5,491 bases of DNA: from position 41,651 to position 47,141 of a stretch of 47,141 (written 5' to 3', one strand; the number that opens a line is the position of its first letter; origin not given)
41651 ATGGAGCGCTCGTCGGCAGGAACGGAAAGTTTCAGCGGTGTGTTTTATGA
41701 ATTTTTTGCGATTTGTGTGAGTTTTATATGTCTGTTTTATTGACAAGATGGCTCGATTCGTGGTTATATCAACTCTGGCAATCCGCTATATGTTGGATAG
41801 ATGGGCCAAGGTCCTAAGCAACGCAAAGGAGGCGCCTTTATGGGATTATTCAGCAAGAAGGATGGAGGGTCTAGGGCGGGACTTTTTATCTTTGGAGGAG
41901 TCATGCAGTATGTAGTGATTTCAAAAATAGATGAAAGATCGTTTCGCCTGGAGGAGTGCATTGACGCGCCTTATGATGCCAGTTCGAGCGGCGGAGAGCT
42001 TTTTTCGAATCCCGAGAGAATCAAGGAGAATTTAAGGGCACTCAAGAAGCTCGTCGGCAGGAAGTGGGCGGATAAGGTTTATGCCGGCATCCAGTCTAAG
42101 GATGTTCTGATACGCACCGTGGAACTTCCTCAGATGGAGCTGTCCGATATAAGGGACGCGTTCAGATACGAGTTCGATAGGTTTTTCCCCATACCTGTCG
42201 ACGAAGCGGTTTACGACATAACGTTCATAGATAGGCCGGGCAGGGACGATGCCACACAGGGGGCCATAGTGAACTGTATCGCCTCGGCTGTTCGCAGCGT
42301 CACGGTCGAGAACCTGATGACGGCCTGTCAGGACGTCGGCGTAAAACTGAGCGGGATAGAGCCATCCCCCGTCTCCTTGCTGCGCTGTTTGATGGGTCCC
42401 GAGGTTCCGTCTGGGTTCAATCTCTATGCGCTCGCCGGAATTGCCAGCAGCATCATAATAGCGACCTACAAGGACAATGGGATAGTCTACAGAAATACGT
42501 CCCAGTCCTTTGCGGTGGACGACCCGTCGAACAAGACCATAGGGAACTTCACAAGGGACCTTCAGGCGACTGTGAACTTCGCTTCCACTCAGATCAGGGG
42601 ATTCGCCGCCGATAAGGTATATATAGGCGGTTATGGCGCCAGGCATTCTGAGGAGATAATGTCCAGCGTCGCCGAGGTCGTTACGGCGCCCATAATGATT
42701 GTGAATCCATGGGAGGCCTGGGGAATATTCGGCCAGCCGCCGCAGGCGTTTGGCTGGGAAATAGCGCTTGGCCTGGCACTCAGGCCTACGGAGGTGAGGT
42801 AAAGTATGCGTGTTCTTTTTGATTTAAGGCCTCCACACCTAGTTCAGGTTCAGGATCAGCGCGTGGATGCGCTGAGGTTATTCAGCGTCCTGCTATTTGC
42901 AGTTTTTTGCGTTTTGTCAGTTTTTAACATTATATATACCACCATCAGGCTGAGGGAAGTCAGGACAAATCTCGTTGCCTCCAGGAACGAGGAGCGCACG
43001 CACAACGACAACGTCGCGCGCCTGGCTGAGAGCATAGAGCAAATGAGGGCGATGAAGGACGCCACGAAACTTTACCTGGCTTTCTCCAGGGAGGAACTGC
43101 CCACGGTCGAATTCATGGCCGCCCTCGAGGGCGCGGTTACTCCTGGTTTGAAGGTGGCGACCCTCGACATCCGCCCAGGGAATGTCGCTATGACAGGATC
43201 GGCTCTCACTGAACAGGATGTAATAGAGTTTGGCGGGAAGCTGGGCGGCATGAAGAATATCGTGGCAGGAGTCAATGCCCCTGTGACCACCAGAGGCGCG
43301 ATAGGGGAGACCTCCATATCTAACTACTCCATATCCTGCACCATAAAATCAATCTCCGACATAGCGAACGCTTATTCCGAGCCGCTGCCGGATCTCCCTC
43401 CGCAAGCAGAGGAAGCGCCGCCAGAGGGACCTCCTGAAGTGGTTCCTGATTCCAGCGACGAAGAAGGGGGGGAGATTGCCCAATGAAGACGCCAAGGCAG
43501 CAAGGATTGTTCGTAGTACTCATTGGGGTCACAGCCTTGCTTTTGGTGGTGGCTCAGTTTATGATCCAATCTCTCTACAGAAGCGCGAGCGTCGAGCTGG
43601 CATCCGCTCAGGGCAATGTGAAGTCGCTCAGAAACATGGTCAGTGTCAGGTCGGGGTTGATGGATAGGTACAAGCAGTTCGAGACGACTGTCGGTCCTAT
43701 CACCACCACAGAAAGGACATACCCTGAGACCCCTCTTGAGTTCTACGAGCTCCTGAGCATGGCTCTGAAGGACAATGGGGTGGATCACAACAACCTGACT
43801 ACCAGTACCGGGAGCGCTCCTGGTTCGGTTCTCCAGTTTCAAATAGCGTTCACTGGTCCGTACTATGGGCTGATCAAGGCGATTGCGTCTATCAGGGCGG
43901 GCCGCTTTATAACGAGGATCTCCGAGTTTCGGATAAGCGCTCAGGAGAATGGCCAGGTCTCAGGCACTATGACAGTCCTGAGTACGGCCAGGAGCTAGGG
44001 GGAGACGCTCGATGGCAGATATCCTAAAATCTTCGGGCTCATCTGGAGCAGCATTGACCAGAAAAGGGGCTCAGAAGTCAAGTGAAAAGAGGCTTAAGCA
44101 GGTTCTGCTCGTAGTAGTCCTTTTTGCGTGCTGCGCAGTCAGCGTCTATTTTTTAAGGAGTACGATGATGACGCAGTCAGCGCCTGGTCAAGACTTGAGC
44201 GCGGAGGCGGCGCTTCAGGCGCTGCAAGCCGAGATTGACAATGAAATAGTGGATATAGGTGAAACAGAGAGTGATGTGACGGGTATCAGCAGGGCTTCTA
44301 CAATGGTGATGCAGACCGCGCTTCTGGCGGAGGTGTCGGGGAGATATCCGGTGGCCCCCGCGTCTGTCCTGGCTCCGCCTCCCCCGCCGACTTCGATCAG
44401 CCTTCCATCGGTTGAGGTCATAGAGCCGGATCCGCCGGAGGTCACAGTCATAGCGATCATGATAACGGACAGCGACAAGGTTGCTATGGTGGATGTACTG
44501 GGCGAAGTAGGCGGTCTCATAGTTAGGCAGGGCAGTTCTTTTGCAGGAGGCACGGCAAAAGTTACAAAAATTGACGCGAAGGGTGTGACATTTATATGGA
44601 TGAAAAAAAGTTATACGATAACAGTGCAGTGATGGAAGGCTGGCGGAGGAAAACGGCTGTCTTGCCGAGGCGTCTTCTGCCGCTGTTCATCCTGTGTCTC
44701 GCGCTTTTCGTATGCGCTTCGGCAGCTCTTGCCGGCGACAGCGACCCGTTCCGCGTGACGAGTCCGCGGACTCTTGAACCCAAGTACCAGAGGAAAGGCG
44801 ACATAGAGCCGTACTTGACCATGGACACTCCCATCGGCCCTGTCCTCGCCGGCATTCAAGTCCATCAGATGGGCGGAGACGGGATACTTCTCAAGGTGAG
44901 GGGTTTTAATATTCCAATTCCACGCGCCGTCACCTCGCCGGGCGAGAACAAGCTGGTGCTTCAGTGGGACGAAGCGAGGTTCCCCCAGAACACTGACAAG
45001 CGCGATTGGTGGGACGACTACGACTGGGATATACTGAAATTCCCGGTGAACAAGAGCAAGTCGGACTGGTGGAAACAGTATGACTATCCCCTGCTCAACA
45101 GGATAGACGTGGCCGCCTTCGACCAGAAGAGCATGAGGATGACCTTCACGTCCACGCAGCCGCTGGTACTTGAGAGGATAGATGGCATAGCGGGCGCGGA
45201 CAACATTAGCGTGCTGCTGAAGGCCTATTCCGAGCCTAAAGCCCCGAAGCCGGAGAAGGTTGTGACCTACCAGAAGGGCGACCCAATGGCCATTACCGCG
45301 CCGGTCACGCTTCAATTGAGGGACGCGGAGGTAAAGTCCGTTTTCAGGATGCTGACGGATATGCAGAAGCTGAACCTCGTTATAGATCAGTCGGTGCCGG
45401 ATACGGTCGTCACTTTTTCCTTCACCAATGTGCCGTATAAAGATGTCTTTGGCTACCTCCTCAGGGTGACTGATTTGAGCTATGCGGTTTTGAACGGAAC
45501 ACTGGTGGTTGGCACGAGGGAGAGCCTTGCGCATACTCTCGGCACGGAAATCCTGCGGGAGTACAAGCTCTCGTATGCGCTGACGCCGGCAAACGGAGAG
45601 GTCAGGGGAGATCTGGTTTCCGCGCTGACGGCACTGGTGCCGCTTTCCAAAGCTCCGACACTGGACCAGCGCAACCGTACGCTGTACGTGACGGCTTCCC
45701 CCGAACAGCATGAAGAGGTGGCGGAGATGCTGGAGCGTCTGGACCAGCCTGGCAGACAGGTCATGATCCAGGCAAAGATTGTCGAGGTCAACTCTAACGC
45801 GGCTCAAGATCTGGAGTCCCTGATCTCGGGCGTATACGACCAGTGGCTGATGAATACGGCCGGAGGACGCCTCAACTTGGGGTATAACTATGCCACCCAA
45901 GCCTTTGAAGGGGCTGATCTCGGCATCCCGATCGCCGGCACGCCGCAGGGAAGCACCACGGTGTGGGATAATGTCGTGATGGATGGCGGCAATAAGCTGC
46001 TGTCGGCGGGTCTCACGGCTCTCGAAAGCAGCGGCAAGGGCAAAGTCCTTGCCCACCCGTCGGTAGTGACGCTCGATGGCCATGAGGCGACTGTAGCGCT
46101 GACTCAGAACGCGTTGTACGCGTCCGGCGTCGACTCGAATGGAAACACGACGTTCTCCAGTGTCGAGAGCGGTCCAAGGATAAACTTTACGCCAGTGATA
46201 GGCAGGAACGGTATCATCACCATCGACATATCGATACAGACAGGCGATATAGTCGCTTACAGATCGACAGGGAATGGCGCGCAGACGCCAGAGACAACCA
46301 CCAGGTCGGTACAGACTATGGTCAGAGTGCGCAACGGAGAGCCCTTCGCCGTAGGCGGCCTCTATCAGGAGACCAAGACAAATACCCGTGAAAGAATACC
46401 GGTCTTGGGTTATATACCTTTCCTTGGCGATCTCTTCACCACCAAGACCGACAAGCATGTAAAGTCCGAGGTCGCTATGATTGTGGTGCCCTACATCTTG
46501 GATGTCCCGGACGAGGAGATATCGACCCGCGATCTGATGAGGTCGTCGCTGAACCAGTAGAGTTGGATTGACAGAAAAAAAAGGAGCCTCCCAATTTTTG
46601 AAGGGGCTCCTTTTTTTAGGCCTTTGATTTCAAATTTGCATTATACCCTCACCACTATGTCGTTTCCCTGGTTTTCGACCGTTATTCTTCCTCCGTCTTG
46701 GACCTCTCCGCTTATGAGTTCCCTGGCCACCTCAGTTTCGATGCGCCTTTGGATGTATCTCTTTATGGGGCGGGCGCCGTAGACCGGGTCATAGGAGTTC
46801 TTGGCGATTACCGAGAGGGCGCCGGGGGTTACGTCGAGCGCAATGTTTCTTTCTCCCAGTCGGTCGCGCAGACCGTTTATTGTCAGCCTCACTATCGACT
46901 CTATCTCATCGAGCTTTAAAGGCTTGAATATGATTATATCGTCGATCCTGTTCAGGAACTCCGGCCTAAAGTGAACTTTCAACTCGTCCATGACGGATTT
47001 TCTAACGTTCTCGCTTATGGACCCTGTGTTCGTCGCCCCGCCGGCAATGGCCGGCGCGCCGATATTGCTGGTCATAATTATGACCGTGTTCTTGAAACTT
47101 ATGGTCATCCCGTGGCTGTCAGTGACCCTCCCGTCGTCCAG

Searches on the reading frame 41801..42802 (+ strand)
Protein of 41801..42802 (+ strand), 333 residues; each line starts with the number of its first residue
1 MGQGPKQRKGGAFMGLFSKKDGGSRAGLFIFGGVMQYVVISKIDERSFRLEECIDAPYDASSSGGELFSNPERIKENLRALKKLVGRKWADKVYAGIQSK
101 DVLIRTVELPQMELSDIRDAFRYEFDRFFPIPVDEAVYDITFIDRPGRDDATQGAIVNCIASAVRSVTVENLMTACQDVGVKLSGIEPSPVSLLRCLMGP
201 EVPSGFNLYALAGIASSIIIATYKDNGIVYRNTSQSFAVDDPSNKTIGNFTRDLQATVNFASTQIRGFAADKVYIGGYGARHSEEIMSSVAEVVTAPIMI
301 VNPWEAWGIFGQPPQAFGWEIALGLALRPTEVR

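Call 11: search_protein_families(library=pfam, proteins=[window:41801-42802:+], max_evalue=0.01)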
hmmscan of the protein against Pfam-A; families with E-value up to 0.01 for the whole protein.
window:41801-42802:+ (333 aa): 1 family
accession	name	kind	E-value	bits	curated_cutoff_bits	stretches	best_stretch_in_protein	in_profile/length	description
PF11104.14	PilM_2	-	1.5e-06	27.8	27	1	37-182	11-151/340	Type IV pilus assembly protein PilM;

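Call 13: find_encoding_contigs(protein=window:41801-42802:+, flank=4000, max_places=10)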
Protein window:41801-42802:+ (333 aa): no gene with exactly this product is on record in the collection.

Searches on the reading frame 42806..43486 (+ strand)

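Call 11: search_protein_families(library=pfam, proteins=[window:42806-43486:+], max_evalue=0.01)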
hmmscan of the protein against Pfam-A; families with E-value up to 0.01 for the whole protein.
window:42806-43486:+ (226 aa): 1 family
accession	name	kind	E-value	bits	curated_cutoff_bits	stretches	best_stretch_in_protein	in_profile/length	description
PF05137.18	PilN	-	0.0033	17.9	22.8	1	103-180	2-78/78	Fimbrial assembly protein (PilN)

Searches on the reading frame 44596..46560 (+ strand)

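Call 11: search_protein_families(library=pfam, proteins=[window:44596-46560:+], max_evalue=0.01)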
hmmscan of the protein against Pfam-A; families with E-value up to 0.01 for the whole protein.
window:44596-46560:+ (654 aa): 3 families
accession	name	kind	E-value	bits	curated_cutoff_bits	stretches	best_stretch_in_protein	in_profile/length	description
PF00263.26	Secretin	-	2.3e-37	128.6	27.5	1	475-635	1-168/169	Bacterial type II and III secretion system protein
PF03958.22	Secretin_N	-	4.5e-07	30.4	28.2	1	339-388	13-69/69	Bacterial type II/III secretion system short domain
PF07660.19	STN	-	2.1e-05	24.7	28.4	1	260-306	2-50/52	Secretin and TonB N terminus short domain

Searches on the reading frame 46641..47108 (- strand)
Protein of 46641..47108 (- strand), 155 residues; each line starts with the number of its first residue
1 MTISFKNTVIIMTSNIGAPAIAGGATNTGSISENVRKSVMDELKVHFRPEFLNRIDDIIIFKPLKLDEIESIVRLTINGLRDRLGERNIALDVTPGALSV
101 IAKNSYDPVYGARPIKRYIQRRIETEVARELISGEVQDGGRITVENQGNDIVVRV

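Call 11: search_protein_families(library=pfam, proteins=[window:46641-47108:-], max_evalue=0.01)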
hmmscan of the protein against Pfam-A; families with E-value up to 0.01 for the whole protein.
window:46641-47108:- (155 aa): 2 families
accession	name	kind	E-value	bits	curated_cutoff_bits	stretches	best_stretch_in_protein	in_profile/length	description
PF10431.15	ClpB_D2-small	-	4.3e-26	91.2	21.9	1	64-144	1-81/81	C-terminal, D2-small domain, of ClpB protein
PF07724.20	AAA_2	-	5.2e-12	46.6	27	1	2-58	111-166/166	AAA domain (Cdc48 subfamily)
